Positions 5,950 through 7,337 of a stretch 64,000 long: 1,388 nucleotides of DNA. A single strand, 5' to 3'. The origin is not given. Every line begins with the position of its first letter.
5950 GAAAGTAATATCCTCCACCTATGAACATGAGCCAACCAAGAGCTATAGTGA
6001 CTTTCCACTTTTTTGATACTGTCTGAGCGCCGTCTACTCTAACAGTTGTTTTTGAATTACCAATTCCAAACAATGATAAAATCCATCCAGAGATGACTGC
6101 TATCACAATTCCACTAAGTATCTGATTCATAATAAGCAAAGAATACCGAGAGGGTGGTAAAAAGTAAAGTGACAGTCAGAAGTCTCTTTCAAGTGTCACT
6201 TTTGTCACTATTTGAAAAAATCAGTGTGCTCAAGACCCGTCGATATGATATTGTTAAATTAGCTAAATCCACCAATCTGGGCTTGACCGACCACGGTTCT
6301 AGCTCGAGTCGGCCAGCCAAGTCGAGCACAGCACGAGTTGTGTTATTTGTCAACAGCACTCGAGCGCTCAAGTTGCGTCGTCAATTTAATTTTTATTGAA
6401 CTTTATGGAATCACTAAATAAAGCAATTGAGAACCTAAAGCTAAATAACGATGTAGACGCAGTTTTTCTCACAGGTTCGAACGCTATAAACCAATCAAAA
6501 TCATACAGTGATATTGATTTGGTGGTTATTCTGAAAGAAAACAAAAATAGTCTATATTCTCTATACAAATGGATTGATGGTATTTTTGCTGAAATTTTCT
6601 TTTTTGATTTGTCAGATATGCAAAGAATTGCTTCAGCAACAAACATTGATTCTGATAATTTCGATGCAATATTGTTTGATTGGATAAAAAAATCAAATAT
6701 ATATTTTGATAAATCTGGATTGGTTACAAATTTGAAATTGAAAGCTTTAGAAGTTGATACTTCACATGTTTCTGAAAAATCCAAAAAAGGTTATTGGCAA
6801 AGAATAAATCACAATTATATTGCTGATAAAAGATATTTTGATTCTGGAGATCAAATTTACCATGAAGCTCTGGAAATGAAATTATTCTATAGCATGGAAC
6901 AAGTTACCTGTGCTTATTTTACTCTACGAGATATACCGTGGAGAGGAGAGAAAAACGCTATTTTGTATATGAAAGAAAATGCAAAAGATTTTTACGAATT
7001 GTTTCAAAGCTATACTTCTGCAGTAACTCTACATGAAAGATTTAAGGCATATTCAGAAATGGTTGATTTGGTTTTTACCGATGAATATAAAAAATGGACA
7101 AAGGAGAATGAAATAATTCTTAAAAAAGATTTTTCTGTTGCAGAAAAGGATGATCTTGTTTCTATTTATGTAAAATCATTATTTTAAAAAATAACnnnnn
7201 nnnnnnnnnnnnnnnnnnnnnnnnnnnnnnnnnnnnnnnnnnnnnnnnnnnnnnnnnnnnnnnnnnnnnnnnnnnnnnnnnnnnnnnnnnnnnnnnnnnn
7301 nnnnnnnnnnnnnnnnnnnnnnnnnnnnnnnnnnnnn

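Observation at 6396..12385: Six-kb same-strand island of nucleotide-hydrolysing enzymes, including three recently duplicated NUDIX paralogs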

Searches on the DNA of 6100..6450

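Call 42: search_rna_families(source=window, start=6100, end=6450, threshold=evalue, max_evalue=1)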
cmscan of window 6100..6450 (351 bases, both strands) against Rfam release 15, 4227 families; matches with E-value up to 1: 0.
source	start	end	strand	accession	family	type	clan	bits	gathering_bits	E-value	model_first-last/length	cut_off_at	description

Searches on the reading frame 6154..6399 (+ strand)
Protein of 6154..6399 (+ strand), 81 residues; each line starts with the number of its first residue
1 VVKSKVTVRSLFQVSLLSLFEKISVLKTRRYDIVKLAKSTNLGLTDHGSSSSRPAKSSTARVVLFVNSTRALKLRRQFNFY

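Call 5: search_protein_families(library=pfam, proteins=[window:6154-6399:+], max_evalue=0.01)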
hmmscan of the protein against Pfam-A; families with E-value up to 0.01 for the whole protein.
window:6154-6399:+ (81 aa): 0 families

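Call 26: search_protein_families(library=phrogs, proteins=[window:6154-6399:+], max_evalue=0.001)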
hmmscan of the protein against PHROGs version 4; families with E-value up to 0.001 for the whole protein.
window:6154-6399:+ (81 aa): 0 families

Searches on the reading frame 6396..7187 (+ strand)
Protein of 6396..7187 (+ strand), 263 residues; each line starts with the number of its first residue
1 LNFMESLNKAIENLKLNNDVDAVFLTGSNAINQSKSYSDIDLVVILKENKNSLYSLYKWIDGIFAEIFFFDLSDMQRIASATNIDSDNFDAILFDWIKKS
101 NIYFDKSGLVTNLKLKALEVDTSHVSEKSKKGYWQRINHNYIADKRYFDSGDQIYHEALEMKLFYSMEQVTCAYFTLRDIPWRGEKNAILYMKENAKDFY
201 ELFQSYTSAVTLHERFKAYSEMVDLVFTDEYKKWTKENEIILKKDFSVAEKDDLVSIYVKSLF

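Call 4: search_protein_families(library=pfam, proteins=[window:6396-7187:+], max_evalue=0.01)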
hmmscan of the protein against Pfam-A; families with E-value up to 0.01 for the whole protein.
window:6396-7187:+ (263 aa): 2 families
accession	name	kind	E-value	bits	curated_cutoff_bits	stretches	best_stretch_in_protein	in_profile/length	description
PF01909.29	NTP_transf_2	-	1e-06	29.5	21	1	8-56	2-54/93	Nucleotidyltransferase domain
PF18765.7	Polbeta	-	3e-06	27.7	26.9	1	8-63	1-58/93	Polymerase beta, Nucleotidyltransferase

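Call 19: search_protein_families(library=ncbifam, proteins=[window:6396-7187:+], max_evalue=0.001)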
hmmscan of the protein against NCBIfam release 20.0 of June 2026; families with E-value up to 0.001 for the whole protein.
window:6396-7187:+ (263 aa): 3 families
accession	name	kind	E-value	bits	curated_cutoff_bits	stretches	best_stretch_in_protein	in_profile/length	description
NF040958.1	linco_LnuH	exception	2.6e-05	23.8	540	1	7-89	7-87/256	lincosamide nucleotidyltransferase Lnu(H)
NF033061.1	ANT_4p_I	equivalog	6e-05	22.7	350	1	15-126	25-133/253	ANT(4')-I family aminoglycoside nucleotidyltransferase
NF047752.1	MntA_antitoxin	equivalog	0.00029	20.7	60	1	17-77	4-64/106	type VII toxin-antitoxin system MntA family adenylyltransferase antitoxin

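Call 20: search_protein_families(library=phrogs, proteins=[window:6396-7187:+], max_evalue=0.001)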
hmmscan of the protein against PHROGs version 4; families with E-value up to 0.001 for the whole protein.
window:6396-7187:+ (263 aa): 0 families

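Call 21: search_protein_families(library=padloc, proteins=[window:6396-7187:+], max_evalue=0.001)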
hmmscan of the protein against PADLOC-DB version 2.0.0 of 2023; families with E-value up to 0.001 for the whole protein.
window:6396-7187:+ (263 aa): 5 families
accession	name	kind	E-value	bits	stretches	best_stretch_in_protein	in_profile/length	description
PDLC04903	PDC-S09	-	1.9e-06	26.2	1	5-61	12-67/108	-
PDLC04906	PDC-S09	-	1.5e-05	23.3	1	4-56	8-60/98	-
PDLC04907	PDC-S09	-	6.7e-05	21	1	7-54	14-61/114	-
PDLC04904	PDC-S09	-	0.00029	19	1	4-58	9-62/104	-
PDLC04902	PDC-S09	-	0.00065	18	0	5-55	6-56/97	-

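Call 25: search_solved_structures(query=window:6396-7187:+, max_evalue=0.01)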
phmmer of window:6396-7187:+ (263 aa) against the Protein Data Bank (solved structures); distinct sequences matched with E-value up to 0.01: 0.

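Call 77: predict_structure(protein=window:6396-7187:+)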
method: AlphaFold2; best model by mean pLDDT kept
length: 263 residues; sequences in the alignment: 1
mean_pLDDT: 36.7   pTM: 0.29
mean pLDDT of the five models: 36.7, 33.4, 33.4, 32.4, 27.5
residues with pLDDT >= 90: 0; 70-90: 0; 50-70: 29; < 50: 234
segments of 3 or more residues with pLDDT < 50: 25-40, 47-263
pLDDT, mean of each block of 10 residues (from residue 1): 55 55 47 43 50 41 42 39 37 39 29 27 33 30 29 29 29 30 31 35 34 38 37 40 32 27 25
secondary structure, 60 per line:
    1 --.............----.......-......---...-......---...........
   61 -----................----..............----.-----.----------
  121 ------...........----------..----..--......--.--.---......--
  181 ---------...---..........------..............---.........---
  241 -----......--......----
elements in order: H3-15 E20-26 H28-33 E41-46 H50-60 E66-71 H72-81 H86-99 H127-137 E158-163 E173-178 E190-192 H196-205 H212-222 E223-225 H229-237 E246-251 E254-259

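Call 82: search_solved_structures(query=A7, max_evalue=1)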
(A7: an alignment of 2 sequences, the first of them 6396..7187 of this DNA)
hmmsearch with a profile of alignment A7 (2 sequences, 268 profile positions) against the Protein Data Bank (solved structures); distinct sequences matched with E-value up to 1: 7.
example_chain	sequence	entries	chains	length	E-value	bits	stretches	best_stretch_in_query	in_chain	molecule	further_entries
5i9d_A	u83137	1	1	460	8.7e-08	35.3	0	191-232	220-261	pentatricopeptide repeat protein dPPR-U8A2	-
5i9h_A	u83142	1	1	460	4.7e-07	32.8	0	194-247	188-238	pentatricopeptide repeat protein dPPR-U8G2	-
5i9f_A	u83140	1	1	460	5.7e-07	32.6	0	194-244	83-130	pentatricopeptide repeat protein dPPR-U10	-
5i9g_C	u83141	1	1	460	8.2e-07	32.1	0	199-244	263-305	pentatricopeptide repeat protein dPPR-U8C2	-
9xbd_E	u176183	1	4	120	0.11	15.3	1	16-51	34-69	Nucleotidyltransferase domain-containing protein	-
6p01_A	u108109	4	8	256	0.5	13.1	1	15-49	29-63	Kanamycin nucleotidyltransferase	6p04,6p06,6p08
1no5_A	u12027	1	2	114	0.68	12.6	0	22-48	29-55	Hypothetical protein HI0073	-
